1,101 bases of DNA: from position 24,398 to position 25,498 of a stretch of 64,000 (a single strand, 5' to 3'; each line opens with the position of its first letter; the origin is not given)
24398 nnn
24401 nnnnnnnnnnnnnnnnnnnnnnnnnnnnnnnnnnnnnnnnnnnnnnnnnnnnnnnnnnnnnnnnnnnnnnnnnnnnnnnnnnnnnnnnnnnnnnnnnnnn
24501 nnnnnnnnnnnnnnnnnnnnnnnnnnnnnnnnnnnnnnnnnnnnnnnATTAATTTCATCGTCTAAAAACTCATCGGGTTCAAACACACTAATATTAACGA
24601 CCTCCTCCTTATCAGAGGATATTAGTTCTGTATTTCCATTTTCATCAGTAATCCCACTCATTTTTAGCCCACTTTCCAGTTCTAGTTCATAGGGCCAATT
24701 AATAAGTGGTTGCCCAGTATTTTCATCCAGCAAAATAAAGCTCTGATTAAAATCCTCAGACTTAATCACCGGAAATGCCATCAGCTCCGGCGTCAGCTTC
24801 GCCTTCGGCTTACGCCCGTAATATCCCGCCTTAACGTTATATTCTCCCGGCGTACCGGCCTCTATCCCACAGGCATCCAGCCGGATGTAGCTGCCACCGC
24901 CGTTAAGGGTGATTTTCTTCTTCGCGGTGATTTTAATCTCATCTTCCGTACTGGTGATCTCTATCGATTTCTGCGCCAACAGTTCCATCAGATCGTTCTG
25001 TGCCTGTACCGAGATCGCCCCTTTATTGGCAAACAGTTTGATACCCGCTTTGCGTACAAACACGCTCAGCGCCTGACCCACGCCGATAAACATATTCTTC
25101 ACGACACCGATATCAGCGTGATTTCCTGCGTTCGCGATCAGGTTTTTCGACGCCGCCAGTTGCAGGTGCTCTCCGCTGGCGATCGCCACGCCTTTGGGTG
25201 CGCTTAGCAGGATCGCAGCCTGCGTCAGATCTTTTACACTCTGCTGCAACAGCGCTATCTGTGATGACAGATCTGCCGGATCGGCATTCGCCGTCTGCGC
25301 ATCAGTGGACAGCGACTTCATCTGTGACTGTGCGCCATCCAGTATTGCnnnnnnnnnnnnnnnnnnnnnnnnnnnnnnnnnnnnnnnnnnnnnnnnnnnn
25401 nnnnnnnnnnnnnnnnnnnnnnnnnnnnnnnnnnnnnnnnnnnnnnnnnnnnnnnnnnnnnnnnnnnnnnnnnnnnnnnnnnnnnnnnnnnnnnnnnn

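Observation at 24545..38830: Three tandem vgrG paralogs with near-identical cores, divergent C-terminal tails and different downstream cargo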

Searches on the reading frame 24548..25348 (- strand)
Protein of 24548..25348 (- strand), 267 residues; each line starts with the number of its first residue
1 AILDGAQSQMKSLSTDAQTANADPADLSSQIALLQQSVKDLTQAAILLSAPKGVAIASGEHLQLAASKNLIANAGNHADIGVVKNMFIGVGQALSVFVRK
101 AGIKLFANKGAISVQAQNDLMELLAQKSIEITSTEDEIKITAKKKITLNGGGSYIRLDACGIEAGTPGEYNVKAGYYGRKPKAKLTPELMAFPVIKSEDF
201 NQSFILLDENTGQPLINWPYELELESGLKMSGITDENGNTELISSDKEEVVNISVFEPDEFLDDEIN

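Call 35: search_solved_structures(query=window:24548-25348:-, max_evalue=0.01, show_alignments=1)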
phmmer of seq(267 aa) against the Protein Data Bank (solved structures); distinct sequences matched with E-value up to 0.01: 1.
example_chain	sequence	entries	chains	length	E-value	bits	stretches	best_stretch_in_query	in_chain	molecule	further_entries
6sjl_A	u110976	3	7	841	2.5e-30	109.1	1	4-253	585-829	Putative type VI secretion protein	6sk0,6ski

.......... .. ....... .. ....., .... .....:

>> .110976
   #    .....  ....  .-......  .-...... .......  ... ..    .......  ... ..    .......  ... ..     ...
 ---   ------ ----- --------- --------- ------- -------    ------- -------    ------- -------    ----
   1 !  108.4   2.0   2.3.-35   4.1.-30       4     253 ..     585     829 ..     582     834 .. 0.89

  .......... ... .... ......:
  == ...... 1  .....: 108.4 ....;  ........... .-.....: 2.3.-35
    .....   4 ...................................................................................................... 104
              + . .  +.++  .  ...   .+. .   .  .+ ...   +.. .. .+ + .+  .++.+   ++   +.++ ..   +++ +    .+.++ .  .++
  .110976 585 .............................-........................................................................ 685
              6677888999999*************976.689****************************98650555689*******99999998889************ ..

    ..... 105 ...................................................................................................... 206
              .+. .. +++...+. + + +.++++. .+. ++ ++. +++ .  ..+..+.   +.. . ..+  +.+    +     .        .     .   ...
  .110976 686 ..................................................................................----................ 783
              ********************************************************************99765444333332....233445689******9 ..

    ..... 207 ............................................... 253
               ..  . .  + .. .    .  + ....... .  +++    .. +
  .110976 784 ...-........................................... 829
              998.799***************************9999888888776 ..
